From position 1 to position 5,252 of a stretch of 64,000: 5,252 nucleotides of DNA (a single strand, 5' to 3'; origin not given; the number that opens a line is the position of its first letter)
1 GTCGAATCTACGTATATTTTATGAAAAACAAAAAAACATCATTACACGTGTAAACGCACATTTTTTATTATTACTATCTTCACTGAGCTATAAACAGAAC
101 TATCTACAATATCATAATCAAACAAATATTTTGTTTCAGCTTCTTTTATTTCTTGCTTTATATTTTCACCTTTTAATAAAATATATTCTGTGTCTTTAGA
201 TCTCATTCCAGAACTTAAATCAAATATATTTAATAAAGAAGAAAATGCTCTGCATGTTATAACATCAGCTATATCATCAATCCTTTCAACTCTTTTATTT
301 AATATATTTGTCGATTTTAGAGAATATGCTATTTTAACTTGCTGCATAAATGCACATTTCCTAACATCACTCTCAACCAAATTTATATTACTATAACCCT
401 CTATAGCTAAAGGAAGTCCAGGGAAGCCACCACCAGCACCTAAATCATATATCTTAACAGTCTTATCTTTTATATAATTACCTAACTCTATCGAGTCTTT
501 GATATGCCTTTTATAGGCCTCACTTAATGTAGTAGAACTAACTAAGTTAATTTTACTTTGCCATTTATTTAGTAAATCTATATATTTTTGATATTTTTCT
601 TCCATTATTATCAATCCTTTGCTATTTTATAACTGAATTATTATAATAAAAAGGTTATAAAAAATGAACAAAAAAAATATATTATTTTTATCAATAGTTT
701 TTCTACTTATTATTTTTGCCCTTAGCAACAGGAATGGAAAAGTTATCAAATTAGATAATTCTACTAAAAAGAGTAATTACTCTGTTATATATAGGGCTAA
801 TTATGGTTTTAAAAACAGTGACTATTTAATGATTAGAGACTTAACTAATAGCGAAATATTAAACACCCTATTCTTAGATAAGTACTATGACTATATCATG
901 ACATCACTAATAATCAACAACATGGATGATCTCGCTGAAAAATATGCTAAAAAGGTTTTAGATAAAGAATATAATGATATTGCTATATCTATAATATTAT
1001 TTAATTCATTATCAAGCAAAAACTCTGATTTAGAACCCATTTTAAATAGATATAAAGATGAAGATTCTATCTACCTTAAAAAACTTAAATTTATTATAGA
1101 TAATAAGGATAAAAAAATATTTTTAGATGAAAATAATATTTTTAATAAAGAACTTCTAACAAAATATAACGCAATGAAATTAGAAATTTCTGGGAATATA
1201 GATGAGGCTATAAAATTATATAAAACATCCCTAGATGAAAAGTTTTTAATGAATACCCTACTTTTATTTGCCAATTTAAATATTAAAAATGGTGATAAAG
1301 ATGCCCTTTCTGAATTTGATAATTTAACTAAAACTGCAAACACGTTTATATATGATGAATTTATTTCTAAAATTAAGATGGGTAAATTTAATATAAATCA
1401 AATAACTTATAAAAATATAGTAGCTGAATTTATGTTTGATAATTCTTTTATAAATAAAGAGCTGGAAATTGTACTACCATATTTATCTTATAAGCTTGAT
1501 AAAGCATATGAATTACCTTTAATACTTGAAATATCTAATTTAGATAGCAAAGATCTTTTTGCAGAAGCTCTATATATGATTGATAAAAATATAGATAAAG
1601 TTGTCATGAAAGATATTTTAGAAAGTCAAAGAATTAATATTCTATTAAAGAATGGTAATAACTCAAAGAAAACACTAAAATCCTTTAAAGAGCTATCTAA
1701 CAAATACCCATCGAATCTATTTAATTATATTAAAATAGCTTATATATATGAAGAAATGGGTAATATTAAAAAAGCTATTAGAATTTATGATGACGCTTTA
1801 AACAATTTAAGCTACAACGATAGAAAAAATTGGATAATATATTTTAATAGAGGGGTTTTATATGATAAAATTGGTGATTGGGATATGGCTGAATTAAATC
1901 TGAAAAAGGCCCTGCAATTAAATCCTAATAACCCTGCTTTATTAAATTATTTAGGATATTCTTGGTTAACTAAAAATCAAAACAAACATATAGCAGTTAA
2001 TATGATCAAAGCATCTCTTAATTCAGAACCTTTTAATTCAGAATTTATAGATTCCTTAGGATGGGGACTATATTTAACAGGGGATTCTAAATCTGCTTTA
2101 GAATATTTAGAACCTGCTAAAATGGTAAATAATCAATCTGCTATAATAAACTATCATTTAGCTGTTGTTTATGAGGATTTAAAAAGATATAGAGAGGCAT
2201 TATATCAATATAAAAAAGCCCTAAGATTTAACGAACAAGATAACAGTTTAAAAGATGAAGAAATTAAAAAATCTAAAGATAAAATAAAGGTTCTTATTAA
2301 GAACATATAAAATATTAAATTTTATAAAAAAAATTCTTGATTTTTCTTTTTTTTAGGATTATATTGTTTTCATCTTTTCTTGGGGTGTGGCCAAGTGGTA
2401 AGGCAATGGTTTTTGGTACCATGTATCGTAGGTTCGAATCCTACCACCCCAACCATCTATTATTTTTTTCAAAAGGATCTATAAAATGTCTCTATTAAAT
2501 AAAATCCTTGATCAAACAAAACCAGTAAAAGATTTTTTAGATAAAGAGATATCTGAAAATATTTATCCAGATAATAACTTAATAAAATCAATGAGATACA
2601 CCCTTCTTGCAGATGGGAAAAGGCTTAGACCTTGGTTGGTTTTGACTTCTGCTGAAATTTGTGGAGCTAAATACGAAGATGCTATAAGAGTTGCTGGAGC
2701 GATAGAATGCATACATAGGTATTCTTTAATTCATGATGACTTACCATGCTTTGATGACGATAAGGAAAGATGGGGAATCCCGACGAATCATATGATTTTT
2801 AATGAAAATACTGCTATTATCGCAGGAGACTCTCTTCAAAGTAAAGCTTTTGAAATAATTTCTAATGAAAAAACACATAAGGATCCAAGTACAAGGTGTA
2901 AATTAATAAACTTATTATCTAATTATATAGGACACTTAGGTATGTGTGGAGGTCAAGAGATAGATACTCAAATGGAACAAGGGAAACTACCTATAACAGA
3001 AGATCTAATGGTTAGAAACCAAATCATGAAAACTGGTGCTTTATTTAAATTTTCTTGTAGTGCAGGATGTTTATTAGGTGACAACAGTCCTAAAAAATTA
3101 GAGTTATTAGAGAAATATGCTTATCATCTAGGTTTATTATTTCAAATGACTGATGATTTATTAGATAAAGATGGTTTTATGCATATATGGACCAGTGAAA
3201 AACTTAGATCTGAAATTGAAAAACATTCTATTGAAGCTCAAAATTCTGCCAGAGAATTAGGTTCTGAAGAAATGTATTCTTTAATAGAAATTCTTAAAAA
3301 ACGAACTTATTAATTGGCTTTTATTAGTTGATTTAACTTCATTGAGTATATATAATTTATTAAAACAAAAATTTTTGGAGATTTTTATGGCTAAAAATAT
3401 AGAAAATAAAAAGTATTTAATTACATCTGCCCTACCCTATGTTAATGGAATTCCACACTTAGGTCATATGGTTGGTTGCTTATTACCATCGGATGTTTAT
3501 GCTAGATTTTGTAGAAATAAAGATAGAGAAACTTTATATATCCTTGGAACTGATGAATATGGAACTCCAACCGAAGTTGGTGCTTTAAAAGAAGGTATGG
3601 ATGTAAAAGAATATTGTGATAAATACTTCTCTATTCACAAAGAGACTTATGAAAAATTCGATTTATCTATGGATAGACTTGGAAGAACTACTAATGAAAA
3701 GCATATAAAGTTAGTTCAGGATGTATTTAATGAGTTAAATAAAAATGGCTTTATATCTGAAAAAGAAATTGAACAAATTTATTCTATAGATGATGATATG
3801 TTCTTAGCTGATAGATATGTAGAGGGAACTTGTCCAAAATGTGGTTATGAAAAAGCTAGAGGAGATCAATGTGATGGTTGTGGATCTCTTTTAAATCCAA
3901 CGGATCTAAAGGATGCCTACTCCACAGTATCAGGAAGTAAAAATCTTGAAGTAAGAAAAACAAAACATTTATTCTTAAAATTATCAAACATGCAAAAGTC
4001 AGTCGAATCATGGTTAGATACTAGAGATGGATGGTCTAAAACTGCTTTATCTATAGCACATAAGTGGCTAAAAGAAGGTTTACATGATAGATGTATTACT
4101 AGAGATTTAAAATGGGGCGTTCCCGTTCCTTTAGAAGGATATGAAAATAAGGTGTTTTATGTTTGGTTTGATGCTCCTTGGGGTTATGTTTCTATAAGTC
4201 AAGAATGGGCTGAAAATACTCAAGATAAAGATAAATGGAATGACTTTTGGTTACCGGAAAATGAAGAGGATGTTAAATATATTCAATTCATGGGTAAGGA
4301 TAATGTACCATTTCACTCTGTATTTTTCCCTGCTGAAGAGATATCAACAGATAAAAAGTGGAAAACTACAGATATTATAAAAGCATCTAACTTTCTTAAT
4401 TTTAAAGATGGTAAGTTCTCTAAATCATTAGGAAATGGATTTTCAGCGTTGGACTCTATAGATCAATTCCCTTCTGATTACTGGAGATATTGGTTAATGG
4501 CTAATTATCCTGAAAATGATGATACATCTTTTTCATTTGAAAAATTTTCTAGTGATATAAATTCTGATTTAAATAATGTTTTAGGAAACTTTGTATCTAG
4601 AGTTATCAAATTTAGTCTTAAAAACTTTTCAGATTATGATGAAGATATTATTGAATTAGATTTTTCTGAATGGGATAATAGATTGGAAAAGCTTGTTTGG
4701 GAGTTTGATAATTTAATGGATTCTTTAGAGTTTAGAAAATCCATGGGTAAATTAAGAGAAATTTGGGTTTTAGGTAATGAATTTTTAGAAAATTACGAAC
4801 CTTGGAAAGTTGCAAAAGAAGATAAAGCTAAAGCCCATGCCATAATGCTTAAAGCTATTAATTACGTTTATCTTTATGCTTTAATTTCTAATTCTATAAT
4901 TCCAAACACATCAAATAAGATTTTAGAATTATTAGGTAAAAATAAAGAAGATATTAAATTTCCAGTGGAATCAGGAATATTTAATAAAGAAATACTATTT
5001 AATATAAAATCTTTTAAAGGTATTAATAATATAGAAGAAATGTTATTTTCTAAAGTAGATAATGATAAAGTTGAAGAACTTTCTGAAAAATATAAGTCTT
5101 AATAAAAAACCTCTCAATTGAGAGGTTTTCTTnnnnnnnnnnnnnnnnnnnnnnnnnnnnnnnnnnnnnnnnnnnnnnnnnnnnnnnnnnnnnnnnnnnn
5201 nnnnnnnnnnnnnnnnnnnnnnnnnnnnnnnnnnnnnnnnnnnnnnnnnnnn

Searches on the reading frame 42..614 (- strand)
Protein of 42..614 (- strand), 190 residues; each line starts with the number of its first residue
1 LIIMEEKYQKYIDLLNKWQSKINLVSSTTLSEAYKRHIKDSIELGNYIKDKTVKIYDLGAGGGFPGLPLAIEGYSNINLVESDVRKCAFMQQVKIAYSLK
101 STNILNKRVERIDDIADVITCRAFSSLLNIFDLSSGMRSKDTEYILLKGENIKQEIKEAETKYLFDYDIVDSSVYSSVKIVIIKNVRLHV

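Call 19: search_protein_families(library=pfam, proteins=[window:42-614:-], max_evalue=0.001)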
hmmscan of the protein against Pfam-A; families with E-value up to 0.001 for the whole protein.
window:42-614:- (190 aa): 1 family
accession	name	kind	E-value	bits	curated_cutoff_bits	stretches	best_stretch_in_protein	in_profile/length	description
PF02527.21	GidB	-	6.8e-41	140.1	27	1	5-171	2-171/184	rRNA small subunit methyltransferase G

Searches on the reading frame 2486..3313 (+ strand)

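Call 19: search_protein_families(library=pfam, proteins=[window:2486-3313:+], max_evalue=0.001)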
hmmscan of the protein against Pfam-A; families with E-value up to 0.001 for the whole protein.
window:2486-3313:+ (275 aa): 1 family
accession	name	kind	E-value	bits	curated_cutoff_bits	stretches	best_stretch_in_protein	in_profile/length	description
PF00348.22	polyprenyl_synt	-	1.4e-39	136.3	27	1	32-227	4-190/251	Polyprenyl synthetase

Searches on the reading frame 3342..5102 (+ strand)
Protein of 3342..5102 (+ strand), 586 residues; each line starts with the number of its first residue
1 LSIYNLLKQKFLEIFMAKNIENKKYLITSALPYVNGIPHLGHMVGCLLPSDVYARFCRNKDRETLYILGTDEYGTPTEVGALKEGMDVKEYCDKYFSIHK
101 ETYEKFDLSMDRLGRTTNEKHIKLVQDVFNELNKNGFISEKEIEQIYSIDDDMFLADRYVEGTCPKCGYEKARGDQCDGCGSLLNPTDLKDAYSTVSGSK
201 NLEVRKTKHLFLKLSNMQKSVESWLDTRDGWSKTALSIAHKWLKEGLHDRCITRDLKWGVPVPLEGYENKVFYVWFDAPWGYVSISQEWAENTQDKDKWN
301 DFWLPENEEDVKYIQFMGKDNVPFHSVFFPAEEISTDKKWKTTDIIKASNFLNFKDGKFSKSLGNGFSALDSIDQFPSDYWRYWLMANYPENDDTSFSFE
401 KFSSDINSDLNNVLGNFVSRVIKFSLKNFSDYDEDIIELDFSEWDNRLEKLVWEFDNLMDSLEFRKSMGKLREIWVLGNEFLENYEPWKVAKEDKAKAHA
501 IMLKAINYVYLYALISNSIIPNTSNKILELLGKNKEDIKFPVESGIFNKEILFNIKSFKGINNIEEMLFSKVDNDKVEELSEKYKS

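Call 19: search_protein_families(library=pfam, proteins=[window:3342-5102:+], max_evalue=0.001)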
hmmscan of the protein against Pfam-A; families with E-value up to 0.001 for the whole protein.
window:3342-5102:+ (586 aa): 4 families
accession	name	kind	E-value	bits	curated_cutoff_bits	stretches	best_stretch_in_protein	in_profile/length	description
PF09334.17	tRNA-synt_1g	-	3e-148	494.2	20.1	1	25-421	1-390/391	tRNA synthetases class I (M)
PF19303.5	Anticodon_3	-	1.6e-26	93.4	23.5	1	446-585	16-148/152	Anticodon binding domain of methionyl tRNA ligase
PF00133.28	tRNA-synt_1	-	2.6e-18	66.4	22.7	1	10-264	10-245/414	tRNA synthetases class I (I, L, M and V)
PF01406.26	tRNA-synt_1e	-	0.00022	21.2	27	0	346-388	241-283/301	tRNA synthetases class I (C) catalytic domain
